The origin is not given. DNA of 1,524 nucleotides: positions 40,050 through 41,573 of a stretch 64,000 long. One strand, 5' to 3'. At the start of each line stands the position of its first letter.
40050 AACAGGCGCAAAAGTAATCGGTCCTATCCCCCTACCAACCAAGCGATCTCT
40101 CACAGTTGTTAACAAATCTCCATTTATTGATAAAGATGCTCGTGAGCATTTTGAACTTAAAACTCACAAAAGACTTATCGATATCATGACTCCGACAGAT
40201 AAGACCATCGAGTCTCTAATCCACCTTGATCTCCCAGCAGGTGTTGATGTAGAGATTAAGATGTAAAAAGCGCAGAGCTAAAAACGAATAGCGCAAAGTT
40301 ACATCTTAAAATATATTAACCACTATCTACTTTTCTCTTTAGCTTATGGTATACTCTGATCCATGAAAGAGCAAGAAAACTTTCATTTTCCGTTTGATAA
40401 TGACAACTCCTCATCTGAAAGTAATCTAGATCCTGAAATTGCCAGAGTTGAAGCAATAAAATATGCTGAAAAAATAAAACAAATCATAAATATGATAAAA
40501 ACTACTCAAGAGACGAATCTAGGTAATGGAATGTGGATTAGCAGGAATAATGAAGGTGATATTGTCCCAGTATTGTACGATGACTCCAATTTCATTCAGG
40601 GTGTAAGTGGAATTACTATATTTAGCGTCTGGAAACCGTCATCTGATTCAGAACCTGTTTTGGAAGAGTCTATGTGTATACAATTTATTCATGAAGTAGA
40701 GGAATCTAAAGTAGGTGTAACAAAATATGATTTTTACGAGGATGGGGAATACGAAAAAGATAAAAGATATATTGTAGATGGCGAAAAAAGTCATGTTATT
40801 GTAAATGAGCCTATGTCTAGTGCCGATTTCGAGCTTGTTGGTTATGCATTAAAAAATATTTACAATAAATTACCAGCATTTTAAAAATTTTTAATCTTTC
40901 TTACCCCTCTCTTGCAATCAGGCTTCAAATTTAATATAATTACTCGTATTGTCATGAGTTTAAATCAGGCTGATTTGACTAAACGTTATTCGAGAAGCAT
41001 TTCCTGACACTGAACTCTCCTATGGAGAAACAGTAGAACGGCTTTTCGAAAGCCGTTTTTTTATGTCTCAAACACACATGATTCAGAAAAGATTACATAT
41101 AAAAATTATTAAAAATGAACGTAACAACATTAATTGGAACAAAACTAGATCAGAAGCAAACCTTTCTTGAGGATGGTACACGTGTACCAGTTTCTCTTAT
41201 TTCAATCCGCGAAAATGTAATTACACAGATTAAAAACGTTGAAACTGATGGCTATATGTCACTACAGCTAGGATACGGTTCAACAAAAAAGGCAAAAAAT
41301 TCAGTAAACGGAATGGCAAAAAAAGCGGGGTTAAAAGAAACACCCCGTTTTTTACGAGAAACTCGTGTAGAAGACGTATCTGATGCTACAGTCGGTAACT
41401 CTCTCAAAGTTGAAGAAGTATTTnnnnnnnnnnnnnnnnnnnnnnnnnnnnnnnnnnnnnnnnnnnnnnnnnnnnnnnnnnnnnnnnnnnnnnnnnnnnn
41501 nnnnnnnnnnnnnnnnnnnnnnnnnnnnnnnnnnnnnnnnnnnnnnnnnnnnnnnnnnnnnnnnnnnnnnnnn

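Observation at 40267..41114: Independent transcription unit inserted between rpsJ and rplC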

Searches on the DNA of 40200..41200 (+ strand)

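Call 21: search_rna_families(source=window, start=40200, end=41200, threshold=evalue, max_evalue=10, show_alignments=2)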
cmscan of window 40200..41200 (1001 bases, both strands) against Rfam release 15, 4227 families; matches with E-value up to 10: 5.
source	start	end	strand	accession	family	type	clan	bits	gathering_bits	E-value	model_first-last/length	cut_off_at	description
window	41026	41107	-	RF02059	STnc50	Gene; sRNA;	-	22.5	55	0.42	1-84/84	no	Salmonella enterica sRNA STnc40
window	40734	40828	+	RF00509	snosnR64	Gene; snRNA; snoRNA; CD-box;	CL00069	19.2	38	1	1-105/105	no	Small nucleolar RNA snR64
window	40993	41068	+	RF01409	STnc250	Gene; sRNA;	-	18.4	42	0.76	1-94/94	no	STnc250 Hfq binding RNA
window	40875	40925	+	RF00271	SNORD60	Gene; snRNA; snoRNA; CD-box;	CL00066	15.9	42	8.6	1-83/83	no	Small nucleolar RNA SNORD60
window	41084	41194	-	RF02189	ST7-OT4_3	Gene; lncRNA;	-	12.2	50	3.2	188-302/302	no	ST7 overlapping transcript 4 conserved region 3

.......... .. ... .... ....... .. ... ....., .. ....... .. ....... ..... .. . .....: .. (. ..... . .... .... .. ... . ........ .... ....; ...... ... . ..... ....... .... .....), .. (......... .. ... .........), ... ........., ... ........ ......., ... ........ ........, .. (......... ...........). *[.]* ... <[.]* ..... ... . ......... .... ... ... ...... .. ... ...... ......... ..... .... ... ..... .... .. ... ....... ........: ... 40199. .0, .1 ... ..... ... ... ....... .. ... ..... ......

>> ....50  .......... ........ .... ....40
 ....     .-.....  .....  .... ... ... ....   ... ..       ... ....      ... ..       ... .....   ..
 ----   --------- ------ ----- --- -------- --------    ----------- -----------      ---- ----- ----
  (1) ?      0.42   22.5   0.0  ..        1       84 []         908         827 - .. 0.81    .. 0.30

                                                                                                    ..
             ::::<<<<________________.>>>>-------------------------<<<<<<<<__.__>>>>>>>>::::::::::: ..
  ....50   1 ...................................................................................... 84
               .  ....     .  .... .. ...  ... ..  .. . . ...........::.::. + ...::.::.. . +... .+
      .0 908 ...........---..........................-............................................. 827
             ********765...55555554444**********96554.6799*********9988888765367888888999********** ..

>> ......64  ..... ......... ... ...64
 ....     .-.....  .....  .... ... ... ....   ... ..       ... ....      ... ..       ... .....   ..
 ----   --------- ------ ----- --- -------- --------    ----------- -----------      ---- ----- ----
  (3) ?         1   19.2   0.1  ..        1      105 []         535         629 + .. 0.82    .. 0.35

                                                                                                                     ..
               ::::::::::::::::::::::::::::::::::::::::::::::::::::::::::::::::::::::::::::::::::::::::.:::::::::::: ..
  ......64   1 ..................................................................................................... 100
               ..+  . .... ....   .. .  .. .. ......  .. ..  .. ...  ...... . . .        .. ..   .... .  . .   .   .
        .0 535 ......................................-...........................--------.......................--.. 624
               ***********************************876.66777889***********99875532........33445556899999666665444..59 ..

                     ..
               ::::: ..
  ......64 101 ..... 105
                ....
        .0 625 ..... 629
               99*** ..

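Call 102: build_rna_model(alignment_id=A4, structure=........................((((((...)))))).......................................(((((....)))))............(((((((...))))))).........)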
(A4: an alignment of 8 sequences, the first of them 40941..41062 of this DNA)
Model R1 built from alignment A4 (8 sequences, 130 columns); structure: as given.
model positions 123; base pairs 18; branch points 2; effective number of sequences 1.93; information 0.59 bits per position. Calibrated on 0.2 Mb of random sequence (short: E-values are rough).
structure used (alignment columns):
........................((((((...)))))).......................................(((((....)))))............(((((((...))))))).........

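Call 103: search_with_rna_model(model_id=R1, sources=[window, L002, L004, L007, L012, L021, L057, L082, L083, L084, L087, L088, L092, L093, L108, L118, L138, L139, L141, L003, L005, L013, L026, L034], max_evalue=1, make_alignment=true)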
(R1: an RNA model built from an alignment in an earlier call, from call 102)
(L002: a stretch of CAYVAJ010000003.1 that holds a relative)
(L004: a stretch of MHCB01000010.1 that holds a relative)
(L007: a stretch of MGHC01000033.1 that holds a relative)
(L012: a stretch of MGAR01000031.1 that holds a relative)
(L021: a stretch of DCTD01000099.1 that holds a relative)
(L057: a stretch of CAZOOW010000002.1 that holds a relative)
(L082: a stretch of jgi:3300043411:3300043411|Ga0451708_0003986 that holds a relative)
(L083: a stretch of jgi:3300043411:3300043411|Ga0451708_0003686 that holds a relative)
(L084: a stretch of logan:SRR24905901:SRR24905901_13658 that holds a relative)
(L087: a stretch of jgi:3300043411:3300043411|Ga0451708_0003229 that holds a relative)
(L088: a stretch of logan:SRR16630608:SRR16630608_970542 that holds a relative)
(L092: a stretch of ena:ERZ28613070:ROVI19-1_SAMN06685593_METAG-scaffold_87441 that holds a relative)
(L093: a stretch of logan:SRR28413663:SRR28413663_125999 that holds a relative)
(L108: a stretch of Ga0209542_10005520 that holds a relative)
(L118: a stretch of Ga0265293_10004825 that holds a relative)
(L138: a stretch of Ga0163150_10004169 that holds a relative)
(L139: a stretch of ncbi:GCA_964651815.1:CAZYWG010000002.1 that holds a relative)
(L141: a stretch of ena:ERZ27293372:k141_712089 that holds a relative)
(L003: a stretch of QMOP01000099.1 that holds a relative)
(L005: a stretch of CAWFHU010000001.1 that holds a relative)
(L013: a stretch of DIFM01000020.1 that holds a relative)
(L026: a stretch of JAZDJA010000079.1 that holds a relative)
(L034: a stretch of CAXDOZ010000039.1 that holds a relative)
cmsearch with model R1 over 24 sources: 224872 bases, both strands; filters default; matches with E-value up to 1: 12.
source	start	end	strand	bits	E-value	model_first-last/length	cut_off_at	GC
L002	3835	3957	+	141.8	1.9e-25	1-123/123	no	0.41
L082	943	1065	+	130.3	3.4e-23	1-123/123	no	0.38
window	40941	41062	+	129.1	6e-23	1-123/123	no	0.39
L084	1151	1273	+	127.6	1.2e-22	1-123/123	no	0.38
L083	2942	3064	+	124.9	4e-22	1-123/123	no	0.42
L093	961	1083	+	124.5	4.7e-22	1-123/123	no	0.39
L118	7928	8049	+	115.5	2.8e-20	1-123/123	no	0.39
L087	1100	1221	+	111.8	1.5e-19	1-123/123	no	0.42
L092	385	506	+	108.3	7.5e-19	1-123/123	no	0.4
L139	2409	2488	+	21.8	0.076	1-123/123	no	0.43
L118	8019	8201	-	18.9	0.27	1-123/123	no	0.34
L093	1013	1112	-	17.2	0.62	1-123/123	no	0.39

Alignment A8: 12 matches aligned to the model, 243 columns, each read 5' to 3' on its own strand. Consensus structure (alignment columns), stored with it:
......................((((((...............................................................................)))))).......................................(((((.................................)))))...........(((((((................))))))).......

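Call 104: search_with_rna_model(model_id=R1, sources=[window, L002, L082, L083, L084, L087, L092, L093, L118], max_evalue=0.00001, make_alignment=true)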
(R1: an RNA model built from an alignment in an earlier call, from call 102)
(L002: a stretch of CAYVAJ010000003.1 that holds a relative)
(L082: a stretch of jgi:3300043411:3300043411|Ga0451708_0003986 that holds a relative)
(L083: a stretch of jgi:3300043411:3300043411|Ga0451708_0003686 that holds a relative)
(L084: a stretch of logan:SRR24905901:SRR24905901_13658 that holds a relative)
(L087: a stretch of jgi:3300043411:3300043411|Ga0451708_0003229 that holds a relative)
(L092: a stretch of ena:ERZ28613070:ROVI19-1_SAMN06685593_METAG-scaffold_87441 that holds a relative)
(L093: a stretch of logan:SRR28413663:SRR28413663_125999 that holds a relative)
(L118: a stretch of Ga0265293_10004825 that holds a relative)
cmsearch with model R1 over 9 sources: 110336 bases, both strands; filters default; matches with E-value up to 0.00001: 9.
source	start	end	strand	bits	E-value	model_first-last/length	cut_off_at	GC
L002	3835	3957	+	141.8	9.4e-26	1-123/123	no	0.41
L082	943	1065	+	130.3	1.7e-23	1-123/123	no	0.38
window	40941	41062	+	129.1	2.9e-23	1-123/123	no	0.39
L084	1151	1273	+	127.6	5.7e-23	1-123/123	no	0.38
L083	2942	3064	+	124.9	2e-22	1-123/123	no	0.42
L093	961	1083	+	124.5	2.3e-22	1-123/123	no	0.39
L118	7928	8049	+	115.5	1.4e-20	1-123/123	no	0.39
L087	1100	1221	+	111.8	7.3e-20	1-123/123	no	0.42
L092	385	506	+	108.3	3.7e-19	1-123/123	no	0.4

Alignment A9: 9 matches aligned to the model, 126 columns, each read 5' to 3' on its own strand. Consensus structure (alignment columns), stored with it:
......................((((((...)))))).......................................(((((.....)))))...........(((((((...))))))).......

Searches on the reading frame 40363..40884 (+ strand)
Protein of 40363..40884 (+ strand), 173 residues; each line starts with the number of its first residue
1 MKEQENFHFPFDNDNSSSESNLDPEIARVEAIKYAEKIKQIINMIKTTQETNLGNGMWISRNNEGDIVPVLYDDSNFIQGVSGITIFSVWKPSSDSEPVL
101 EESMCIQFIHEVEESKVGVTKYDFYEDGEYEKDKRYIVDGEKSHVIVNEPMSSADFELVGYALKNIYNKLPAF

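Call 8: search_protein_families(library=pfam, proteins=[window:40363-40884:+], max_evalue=1)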
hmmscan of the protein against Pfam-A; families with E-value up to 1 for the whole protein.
window:40363-40884:+ (173 aa): 1 family
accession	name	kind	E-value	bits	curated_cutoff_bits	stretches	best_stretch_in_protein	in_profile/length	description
PF22132.1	TilS-like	-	0.15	11.9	30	1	32-63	30-61/66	TilS-like substrate binding domain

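Call 11: find_homologous_proteins(query=window:40363-40881:+, max_evalue=0.01)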
Query window:40363-40881:+ (173 aa): 1 proteins with E <= 0.01 among 56 candidates.
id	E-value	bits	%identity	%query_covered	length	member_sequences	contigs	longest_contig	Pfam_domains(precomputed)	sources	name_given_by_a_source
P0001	8.5e-110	382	100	100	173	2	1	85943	-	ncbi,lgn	-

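Call 13: find_encoding_contigs(protein=P0001, flank=3000, max_places=6)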
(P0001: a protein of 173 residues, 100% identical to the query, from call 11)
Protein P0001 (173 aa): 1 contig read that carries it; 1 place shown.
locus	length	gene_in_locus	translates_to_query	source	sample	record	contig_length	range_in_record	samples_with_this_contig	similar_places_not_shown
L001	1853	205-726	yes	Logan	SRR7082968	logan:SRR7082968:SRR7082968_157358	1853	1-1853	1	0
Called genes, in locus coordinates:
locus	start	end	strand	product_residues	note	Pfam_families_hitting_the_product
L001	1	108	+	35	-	?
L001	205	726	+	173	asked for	-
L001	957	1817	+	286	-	PF00297:Ribosomal_L3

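Call 14: list_cluster_members(proteins=[P0001])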
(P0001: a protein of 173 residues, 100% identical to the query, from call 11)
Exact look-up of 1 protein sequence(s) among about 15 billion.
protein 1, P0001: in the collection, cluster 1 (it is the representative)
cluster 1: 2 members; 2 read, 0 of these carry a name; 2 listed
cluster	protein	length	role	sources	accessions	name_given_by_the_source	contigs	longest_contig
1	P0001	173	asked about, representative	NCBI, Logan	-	-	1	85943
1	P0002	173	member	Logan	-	-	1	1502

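Call 17: search_protein_representatives(protein=window:40363-40881:+)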
Query: 173 residues. Proteins with E-value up to 0.001 (for the whole library): 1; up to 1e-10: 1; up to 1e-30: 1. The best 1 are listed.
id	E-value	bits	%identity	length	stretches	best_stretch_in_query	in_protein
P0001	2.7e-110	382.1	100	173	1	1-173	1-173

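Call 58: find_homologous_proteins(query=A5, max_evalue=0.01)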
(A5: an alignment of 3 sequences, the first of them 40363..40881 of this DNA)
Query A5 (3 sequences) (173 aa, profile of the alignment): 3 proteins with E <= 0.01 among 1270 candidates.
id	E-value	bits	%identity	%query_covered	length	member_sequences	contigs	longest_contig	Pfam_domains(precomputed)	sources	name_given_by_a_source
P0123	5.9e-77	276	38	24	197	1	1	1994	-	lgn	-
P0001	1.4e-76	275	100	100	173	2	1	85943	-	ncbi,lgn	-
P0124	2.4e-72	261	30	83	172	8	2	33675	-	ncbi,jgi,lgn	-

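Call 71: predict_structure(alignment_id=A6)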
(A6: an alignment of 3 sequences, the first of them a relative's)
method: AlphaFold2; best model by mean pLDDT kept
length: 173 residues; sequences in the alignment: 3
mean_pLDDT: 70.3   pTM: 0.66
mean pLDDT of the five models: 70.3, 65.9, 53.5, 53.2, 52.0
residues with pLDDT >= 90: 0; 70-90: 110; 50-70: 42; < 50: 21
segments of 3 or more residues with pLDDT < 50: 1-20
pLDDT, mean of each block of 10 residues (from residue 1): 31 38 73 87 77 84 63 66 75 60 78 75 77 77 67 83 85 70
secondary structure, 60 per line:
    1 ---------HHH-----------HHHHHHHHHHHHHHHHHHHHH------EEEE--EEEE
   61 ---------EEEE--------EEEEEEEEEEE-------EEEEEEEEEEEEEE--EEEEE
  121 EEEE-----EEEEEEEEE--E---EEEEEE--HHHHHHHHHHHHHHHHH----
elements in order: H24-44 E51-54 E57-60 E70-73 E82-92 E100-113 E116-124 E130-138 E145-150 H153-169

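Call 75: fold_search(model_id=the predicted structure, library=pdb)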
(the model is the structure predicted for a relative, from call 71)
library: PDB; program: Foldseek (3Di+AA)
matches with E <= 10: 497; with E <= 0.001: 0
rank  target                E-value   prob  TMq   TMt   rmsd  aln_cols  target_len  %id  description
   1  6szw_A                2.8e-02  0.66  0.27  0.27  16.4       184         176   12  Asymmetric complex of Factor XII and kininogen with gC1qR/C1QBP/P32 is governed by allostery (released 2020-07-22)
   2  1l3a_C                5.2e-02  0.69  0.22  0.21  12.7       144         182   12  Structure of the plant transcriptional regulator PBF-2 (released 2002-06-26)
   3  6szw_C                5.8e-02  0.51  0.28  0.26  16.3       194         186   10  Asymmetric complex of Factor XII and kininogen with gC1qR/C1QBP/P32 is governed by allostery (released 2020-07-22)
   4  1p32_B                8.0e-02  0.41  0.26  0.26  15.3       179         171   10  CRYSTAL STRUCTURE OF HUMAN P32, A DOUGHNUT-SHAPED ACIDIC MITOCHONDRIAL MATRIX PROTEIN (released 1999-04-06)
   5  1p32_A                1.1e-01  0.38  0.27  0.26  14.8       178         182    9  CRYSTAL STRUCTURE OF HUMAN P32, A DOUGHNUT-SHAPED ACIDIC MITOCHONDRIAL MATRIX PROTEIN (released 1999-04-06)
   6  9hny_FK               1.2e-01  0.30  0.28  0.24  17.9       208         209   16  Mitoribosomal small subunit in complex with Mettl15 and Mettl17 (released 2025-03-26)
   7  1yqf_A                1.5e-01  0.30  0.23  0.23  19.3       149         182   12  Hypothetical protein from leishmania major unknown function sequence homologue to human p32 protein (released 2005-02-22)
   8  1yqf_C                1.6e-01  0.47  0.31  0.30  13.2       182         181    8  Hypothetical protein from leishmania major unknown function sequence homologue to human p32 protein (released 2005-02-22)
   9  4koo_D                2.1e-01  0.51  0.22  0.22  13.2       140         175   11  Crystal Structure of WHY1 from Arabidopsis thaliana (released 2013-11-13)
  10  1yqf_E                2.8e-01  0.33  0.31  0.30  13.2       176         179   10  Hypothetical protein from leishmania major unknown function sequence homologue to human p32 protein (released 2005-02-22)
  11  3ejo_A                2.8e-01  0.30  0.29  0.21  11.1       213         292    9  Coproporphyrinogen III oxidase from Leishmania donovani (released 2008-10-14)
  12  1f2u_C                3.5e-01  0.51  0.22  0.25   6.8        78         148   23  Crystal Structure of RAD50 ABC-ATPase (released 2000-08-02)
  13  6sg9_FK               4.1e-01  0.20  0.28  0.24  16.2       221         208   10  Head domain of the mt-SSU assemblosome from Trypanosoma brucei (released 2019-09-18)
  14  7te3                  5.1e-01  0.15  0.26  0.26  15.9       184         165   11  Crystal Structure of a Double Loop Deletion Mutant in gC1qR/C1qBP/HABP-1 (released 2022-06-01)
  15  5jk2_E                5.1e-01  0.12  0.20  0.24  13.8       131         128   12  Crystal structure of Treponema pallidum Tp0751 (Pallilysin) (released 2016-10-12)
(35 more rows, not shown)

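Call 78: search_protein_families(library=phrogs, proteins=[P0001, P0124, P0123], max_evalue=0.01)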
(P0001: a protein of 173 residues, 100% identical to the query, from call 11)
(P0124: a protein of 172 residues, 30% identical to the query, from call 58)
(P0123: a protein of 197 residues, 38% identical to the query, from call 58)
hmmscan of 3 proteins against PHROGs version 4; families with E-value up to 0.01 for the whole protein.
P0001 (173 aa): 0 families

P0124 (172 aa): 0 families

P0123 (197 aa): 0 families

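Call 79: fold_search(model_id=the predicted structure, library=viral)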
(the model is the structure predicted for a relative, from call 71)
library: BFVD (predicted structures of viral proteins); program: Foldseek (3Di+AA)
matches with E <= 10: 790; with E <= 0.001: 0
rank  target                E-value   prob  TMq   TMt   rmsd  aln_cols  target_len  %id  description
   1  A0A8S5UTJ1            2.8e-02  0.99  0.38  0.35   9.3       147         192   11  Uncharacterized protein [Myoviridae sp. ctYA416]
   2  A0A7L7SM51            3.8e-02  0.69  0.24  0.24  10.6       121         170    8  Uncharacterized protein [Enterococcus phage 9183]
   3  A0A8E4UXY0            5.1e-02  0.41  0.24  0.25  16.8       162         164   17  Uncharacterized protein [Maribacter phage Colly_1]
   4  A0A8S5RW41            1.0e-01  0.28  0.22  0.26   9.2       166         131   14  Uncharacterized protein [Siphoviridae sp. ctHip2]
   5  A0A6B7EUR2            1.2e-01  0.21  0.20  0.22  17.0       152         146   17  (no name in the UniProt tables at hand)
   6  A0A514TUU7            1.4e-01  0.97  0.27  0.37   6.8        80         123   14  Uncharacterized protein [Aeromonas phage PS1]
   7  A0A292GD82            1.6e-01  0.69  0.28  0.31   5.8        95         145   10  (no name in the UniProt tables at hand)
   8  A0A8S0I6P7            1.6e-01  0.38  0.18  0.28  10.7        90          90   14  (no name in the UniProt tables at hand)
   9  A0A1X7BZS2            1.8e-01  0.20  0.24  0.21  14.9       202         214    9  (no name in the UniProt tables at hand)
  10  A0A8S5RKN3            1.9e-01  0.21  0.24  0.08  18.2       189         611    9  Uncharacterized protein [virus sp. ct6GG30]
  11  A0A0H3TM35            2.0e-01  0.12  0.19  0.19  17.8       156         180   14  (no name in the UniProt tables at hand)
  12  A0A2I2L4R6            2.1e-01  0.51  0.32  0.20  12.9       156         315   13  MORN-repeat protein [Orpheovirus IHUMI-LCC2]
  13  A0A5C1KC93            2.3e-01  0.30  0.21  0.29  11.4       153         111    8  (no name in the UniProt tables at hand)
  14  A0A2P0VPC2            2.5e-01  0.23  0.20  0.13  14.8       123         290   15  Uncharacterized protein [Tetraselmis virus 1]
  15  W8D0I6                2.6e-01  0.20  0.23  0.25  16.8       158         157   10  Uncharacterized protein [Erwinia phage PhiEaH1]
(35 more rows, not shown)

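Call 80: search_protein_families(library=padloc, proteins=[P0001, P0124, P0123], max_evalue=0.01)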
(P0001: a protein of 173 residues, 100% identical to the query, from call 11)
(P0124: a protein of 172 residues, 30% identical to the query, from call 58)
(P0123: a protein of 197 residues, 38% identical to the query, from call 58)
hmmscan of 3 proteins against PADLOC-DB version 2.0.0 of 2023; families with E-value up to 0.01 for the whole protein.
P0001 (173 aa): 0 families

P0124 (172 aa): 0 families

P0123 (197 aa): 0 families

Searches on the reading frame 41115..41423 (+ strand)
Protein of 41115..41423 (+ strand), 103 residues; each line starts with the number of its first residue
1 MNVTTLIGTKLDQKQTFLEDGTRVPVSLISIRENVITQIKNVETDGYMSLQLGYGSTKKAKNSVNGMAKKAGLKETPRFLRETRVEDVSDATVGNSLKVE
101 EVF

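Call 30: find_related_loci(query=A2, collection=metagenome_contigs, flank=3000)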
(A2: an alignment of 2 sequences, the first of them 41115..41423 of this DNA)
Query A2 (103 aa) in metagenome_contigs; peptide patterns used: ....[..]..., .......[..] (x = any residue, [..] = any of these).
116 stretches matched a pattern, but none encodes a relative of the query by tblastn (E <= 1e-3).
